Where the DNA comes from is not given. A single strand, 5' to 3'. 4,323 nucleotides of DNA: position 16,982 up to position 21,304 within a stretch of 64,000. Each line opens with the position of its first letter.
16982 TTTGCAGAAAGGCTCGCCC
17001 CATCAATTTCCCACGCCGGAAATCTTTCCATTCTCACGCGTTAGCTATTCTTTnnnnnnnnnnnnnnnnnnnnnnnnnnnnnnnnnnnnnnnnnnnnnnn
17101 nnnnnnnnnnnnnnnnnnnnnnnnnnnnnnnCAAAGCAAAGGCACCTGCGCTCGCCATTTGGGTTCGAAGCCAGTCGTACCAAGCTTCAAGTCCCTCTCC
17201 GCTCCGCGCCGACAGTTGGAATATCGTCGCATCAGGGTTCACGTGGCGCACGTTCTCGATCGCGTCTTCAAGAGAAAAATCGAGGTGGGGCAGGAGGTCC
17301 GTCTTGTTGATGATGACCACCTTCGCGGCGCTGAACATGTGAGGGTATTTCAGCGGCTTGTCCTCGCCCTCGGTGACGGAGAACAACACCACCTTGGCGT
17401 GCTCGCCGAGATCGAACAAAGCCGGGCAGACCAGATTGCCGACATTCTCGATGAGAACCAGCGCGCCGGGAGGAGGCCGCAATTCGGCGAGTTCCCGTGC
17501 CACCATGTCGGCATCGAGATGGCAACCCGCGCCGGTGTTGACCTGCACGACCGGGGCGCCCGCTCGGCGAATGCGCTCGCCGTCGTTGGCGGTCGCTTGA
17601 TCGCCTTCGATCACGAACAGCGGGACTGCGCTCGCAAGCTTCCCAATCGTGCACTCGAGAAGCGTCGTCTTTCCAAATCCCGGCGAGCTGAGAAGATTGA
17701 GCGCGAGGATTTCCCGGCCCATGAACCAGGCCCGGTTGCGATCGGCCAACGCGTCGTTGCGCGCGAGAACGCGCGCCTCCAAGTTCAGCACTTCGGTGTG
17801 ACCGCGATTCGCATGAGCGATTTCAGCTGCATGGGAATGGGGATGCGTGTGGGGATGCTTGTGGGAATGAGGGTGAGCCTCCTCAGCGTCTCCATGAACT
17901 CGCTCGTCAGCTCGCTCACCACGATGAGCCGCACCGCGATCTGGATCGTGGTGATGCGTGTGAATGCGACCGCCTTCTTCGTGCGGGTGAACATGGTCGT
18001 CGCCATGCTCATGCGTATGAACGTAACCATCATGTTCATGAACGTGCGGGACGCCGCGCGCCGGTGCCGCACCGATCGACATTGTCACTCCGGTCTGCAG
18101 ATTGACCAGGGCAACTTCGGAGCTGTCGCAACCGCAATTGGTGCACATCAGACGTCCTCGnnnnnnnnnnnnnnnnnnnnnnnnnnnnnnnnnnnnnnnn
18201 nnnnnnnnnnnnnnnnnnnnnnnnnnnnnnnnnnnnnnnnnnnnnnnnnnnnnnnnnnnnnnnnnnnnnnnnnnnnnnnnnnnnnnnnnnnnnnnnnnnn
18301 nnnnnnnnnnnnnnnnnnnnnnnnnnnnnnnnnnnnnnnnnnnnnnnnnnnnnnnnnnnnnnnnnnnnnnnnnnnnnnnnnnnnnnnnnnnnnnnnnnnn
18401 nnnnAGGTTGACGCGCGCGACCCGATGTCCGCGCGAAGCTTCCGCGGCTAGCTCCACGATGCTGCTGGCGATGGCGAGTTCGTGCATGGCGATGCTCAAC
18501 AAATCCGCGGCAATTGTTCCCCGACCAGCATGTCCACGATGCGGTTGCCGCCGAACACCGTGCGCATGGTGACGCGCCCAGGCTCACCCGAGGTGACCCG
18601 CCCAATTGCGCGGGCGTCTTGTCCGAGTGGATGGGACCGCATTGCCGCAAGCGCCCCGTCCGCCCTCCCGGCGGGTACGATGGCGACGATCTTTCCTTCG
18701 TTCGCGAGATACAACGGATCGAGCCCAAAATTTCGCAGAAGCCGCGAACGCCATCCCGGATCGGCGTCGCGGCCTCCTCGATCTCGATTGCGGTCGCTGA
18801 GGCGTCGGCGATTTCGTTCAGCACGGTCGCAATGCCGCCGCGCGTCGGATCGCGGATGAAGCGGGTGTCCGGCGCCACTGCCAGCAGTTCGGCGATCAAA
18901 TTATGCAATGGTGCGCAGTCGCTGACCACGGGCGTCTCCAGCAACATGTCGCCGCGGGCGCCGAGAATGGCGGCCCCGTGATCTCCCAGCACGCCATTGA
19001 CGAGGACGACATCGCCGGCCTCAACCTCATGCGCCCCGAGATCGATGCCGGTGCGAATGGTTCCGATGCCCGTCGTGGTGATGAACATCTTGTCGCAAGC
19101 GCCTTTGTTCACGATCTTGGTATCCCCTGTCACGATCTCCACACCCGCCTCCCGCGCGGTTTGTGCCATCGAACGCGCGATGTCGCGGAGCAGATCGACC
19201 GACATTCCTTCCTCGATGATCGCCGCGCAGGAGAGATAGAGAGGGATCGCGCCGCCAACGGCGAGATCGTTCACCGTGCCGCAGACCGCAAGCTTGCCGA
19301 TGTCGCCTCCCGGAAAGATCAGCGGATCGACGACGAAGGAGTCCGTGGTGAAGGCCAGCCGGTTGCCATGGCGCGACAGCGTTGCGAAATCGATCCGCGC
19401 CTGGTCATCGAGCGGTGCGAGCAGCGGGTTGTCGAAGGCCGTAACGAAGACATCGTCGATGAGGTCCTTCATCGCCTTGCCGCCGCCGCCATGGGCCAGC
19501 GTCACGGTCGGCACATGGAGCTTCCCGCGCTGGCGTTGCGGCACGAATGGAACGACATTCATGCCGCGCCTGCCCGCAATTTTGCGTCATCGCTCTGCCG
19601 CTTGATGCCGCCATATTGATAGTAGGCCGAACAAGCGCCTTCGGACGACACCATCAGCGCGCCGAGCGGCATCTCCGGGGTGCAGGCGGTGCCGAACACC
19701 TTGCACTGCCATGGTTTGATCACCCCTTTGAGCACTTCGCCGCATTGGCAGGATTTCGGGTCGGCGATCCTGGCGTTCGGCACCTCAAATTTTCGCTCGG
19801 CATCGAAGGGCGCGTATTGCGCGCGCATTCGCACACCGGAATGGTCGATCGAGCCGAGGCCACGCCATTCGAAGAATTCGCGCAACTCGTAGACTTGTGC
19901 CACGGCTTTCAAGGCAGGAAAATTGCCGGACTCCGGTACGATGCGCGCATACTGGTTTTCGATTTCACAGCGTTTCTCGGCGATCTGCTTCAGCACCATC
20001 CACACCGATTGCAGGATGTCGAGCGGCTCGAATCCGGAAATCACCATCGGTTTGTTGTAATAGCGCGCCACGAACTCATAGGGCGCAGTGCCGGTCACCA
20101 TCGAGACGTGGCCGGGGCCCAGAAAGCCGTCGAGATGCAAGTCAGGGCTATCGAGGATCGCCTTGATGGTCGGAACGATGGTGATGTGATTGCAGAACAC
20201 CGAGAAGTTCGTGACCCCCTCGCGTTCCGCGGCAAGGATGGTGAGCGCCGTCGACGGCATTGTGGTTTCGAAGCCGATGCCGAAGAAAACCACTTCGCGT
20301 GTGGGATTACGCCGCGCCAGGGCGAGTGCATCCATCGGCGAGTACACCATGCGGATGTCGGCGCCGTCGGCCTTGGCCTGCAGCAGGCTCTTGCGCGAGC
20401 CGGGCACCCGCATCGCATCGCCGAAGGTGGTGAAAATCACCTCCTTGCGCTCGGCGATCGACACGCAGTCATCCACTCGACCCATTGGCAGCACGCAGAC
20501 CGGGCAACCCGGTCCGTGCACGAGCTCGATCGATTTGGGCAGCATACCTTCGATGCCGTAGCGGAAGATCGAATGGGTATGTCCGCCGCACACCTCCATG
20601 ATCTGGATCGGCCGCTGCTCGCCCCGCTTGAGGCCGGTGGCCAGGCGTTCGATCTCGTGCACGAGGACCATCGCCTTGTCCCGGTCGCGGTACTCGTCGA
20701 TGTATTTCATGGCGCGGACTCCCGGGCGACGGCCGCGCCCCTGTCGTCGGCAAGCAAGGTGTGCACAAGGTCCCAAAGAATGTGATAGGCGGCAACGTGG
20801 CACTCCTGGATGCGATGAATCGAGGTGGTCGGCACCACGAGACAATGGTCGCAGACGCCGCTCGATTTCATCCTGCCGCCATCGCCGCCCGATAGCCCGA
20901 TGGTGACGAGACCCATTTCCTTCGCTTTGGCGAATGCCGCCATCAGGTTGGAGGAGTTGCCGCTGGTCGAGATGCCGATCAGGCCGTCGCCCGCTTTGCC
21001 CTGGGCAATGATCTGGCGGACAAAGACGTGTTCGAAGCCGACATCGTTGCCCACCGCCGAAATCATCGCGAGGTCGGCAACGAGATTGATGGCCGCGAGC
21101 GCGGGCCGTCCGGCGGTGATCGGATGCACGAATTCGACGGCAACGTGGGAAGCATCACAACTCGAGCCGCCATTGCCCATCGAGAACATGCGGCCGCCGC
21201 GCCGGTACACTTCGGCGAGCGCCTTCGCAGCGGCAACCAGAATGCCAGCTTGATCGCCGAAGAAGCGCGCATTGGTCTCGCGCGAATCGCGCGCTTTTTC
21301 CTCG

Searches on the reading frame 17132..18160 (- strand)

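Call 15: search_protein_families(library=pfam, proteins=[window:17132-18160:-], max_evalue=0.001)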
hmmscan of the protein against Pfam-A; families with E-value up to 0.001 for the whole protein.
window:17132-18160:- (343 aa): 1 family
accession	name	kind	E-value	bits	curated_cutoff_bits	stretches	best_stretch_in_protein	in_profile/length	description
PF02492.25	cobW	-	1.1e-18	67.9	20.7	1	156-314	5-179/180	CobW/HypB/UreG, nucleotide-binding domain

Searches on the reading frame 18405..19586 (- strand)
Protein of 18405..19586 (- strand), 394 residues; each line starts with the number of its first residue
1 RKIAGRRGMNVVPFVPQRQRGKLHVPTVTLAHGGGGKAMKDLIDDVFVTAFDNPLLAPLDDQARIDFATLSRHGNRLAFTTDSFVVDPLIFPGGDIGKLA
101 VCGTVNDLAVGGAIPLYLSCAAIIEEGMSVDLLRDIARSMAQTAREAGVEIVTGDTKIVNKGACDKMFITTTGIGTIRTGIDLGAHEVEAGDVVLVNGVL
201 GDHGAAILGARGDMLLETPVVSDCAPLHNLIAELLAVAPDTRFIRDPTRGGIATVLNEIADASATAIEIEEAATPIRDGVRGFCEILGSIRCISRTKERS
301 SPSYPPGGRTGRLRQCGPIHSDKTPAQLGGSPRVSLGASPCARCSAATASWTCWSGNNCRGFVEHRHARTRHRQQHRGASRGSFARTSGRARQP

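Call 15: search_protein_families(library=pfam, proteins=[window:18405-19586:-], max_evalue=0.001)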
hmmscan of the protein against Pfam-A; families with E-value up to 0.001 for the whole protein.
window:18405-19586:- (394 aa): 2 families
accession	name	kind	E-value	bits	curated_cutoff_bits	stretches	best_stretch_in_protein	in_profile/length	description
PF00586.29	AIRS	-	6.1e-21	75.4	24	1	60-177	2-112/112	AIR synthase related protein, N-terminal domain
PF02769.27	AIRS_C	-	4.6e-12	46.8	23.1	1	189-279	1-99/156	AIR synthase related protein, C-terminal domain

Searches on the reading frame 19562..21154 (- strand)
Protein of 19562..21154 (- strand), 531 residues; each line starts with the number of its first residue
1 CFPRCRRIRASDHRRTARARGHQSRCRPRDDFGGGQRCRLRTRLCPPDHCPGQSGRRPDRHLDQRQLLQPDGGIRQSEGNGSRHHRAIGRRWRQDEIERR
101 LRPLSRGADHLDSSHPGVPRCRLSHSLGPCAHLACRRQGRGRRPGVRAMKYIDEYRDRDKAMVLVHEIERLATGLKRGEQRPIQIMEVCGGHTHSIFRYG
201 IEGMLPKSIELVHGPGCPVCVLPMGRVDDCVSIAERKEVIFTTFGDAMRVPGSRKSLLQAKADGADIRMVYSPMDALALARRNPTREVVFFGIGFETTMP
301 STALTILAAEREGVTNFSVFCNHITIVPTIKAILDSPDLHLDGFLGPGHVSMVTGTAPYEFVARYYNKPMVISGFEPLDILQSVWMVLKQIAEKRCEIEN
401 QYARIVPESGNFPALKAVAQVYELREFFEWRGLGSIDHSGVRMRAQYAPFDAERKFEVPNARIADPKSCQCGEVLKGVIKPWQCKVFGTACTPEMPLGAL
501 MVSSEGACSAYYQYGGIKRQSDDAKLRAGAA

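Call 15: search_protein_families(library=pfam, proteins=[window:19562-21154:-], max_evalue=0.001)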
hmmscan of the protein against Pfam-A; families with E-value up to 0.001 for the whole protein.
window:19562-21154:- (531 aa): 1 family
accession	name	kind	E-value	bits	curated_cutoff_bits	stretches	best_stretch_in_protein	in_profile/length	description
PF01924.21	HypD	-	1.3e-155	518.3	25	1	169-515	11-351/351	Hydrogenase formation hypA family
